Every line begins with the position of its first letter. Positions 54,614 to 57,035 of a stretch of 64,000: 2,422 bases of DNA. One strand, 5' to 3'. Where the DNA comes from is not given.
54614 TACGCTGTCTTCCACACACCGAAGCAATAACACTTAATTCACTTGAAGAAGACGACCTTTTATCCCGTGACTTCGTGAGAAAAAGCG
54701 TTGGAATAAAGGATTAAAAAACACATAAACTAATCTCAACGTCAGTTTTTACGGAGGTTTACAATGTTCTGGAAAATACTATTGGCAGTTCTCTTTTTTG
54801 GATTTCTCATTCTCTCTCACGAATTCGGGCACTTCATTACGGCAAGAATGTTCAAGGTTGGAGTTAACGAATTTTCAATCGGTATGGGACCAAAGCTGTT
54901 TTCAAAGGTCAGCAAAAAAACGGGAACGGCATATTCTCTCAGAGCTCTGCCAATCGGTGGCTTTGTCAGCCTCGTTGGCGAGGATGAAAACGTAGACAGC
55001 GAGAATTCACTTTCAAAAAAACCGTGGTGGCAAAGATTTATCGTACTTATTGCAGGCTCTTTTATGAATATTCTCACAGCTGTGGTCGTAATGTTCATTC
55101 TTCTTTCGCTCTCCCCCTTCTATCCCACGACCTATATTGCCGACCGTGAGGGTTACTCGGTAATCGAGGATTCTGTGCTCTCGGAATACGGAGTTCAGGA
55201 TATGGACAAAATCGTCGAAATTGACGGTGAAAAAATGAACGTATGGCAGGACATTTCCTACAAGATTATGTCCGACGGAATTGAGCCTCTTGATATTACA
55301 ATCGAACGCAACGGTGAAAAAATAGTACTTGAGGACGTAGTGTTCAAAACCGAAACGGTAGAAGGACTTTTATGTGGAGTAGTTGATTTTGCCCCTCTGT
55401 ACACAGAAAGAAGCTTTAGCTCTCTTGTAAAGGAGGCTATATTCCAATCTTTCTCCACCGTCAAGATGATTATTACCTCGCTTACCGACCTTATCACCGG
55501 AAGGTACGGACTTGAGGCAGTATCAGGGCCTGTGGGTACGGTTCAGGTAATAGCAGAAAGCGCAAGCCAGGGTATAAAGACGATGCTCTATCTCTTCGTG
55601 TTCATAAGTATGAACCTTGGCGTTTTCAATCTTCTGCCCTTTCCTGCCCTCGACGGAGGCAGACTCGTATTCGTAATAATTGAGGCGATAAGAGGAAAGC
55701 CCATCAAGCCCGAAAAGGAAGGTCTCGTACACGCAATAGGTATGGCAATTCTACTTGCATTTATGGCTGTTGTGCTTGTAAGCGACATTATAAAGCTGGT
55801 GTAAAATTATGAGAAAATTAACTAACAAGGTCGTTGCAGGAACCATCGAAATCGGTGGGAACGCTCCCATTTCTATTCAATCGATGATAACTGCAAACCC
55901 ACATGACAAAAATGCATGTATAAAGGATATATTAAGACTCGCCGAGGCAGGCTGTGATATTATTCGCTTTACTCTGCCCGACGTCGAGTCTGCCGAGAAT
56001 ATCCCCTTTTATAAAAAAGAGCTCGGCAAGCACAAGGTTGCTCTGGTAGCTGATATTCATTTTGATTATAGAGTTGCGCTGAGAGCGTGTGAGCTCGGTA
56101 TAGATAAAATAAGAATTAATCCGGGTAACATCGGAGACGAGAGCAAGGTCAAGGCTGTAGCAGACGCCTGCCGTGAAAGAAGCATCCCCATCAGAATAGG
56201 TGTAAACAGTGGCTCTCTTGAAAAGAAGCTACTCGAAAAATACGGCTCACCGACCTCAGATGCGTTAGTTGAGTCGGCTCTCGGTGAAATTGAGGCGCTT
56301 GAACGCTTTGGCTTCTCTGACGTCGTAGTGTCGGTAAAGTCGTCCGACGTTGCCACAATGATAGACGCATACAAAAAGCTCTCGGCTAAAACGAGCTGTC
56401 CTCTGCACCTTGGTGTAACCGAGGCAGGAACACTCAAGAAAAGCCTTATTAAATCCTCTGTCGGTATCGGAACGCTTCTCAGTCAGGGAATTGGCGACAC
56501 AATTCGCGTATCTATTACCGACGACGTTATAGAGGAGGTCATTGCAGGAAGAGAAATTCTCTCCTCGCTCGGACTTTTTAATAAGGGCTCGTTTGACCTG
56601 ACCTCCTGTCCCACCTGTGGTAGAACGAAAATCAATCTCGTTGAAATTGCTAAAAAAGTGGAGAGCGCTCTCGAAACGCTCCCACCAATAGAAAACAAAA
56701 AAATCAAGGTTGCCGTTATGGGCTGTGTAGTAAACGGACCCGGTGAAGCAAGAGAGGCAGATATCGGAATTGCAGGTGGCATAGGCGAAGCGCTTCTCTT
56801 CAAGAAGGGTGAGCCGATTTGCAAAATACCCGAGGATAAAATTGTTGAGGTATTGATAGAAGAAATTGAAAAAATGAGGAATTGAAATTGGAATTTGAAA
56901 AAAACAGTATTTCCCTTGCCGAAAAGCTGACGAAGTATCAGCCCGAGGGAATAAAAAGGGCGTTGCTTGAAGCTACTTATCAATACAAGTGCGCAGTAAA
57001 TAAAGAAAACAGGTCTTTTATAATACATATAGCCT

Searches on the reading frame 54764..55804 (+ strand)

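Call 12: search_protein_families(library=pfam, proteins=[window:54764-55804:+])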
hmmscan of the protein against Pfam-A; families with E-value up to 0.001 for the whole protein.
window:54764-55804:+ (346 aa): 2 families
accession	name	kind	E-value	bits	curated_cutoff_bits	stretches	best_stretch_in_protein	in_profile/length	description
PF02163.28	Peptidase_M50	-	2.3e-62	210.6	27.2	1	8-332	2-220/221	Peptidase family M50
PF21558.3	Pept_S41_N_bact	-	0.00036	20.8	27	0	136-170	12-46/87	Bacteroidetes, Peptidase, S41 family, N-terminal domain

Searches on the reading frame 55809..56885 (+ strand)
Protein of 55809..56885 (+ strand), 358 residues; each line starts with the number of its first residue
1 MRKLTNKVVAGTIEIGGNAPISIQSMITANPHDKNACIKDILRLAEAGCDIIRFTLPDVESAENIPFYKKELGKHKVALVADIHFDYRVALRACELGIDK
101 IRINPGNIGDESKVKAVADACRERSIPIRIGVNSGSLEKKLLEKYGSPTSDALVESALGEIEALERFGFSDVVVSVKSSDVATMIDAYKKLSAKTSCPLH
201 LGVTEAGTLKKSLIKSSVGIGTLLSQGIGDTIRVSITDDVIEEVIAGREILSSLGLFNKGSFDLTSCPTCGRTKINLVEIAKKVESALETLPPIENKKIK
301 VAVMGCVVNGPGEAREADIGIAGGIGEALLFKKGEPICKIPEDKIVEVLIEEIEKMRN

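Call 12: search_protein_families(library=pfam, proteins=[window:55809-56885:+])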
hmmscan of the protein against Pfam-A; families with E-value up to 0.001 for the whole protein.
window:55809-56885:+ (358 aa): 1 family
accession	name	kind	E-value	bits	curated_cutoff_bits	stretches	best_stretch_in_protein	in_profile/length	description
PF04551.19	GcpE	-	6.4e-140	466.4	32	1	5-355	1-343/343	GcpE protein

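Call 59: list_cluster_members(proteins=[L050:8384-9517:-, L039:10420-11535:+, L029:1823-3193:+, L042:8249-9133:-, L030:10049-11167:-, window:55809-56885:+, L024:10001-10900:+])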
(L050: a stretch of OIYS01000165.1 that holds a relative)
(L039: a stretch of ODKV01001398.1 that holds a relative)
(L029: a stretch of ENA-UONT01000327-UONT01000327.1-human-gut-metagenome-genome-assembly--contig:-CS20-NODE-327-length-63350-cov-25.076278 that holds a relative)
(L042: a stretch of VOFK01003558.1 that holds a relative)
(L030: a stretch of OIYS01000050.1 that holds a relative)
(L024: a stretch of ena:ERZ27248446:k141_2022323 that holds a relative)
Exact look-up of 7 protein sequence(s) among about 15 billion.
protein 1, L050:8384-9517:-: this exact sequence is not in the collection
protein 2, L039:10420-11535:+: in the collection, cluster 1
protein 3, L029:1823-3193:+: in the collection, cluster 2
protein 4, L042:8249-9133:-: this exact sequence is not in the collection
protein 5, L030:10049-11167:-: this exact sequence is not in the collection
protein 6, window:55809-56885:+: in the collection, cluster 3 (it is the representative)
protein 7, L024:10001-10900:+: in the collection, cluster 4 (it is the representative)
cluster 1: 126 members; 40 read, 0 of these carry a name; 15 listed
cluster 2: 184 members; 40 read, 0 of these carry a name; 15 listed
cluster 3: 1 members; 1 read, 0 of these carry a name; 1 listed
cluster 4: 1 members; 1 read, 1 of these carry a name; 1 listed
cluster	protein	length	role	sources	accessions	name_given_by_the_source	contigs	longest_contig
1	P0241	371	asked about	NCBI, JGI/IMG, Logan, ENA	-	-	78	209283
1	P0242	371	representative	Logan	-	-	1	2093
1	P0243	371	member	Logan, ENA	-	-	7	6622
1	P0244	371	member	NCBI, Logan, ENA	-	-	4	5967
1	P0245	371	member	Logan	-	-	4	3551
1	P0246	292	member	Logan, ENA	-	-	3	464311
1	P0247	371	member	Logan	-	-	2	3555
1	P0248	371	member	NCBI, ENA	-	-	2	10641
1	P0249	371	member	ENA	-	-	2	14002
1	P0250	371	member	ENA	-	-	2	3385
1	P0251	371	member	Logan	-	-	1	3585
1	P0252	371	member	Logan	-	-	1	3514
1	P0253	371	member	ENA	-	-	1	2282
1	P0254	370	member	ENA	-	-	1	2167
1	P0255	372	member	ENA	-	-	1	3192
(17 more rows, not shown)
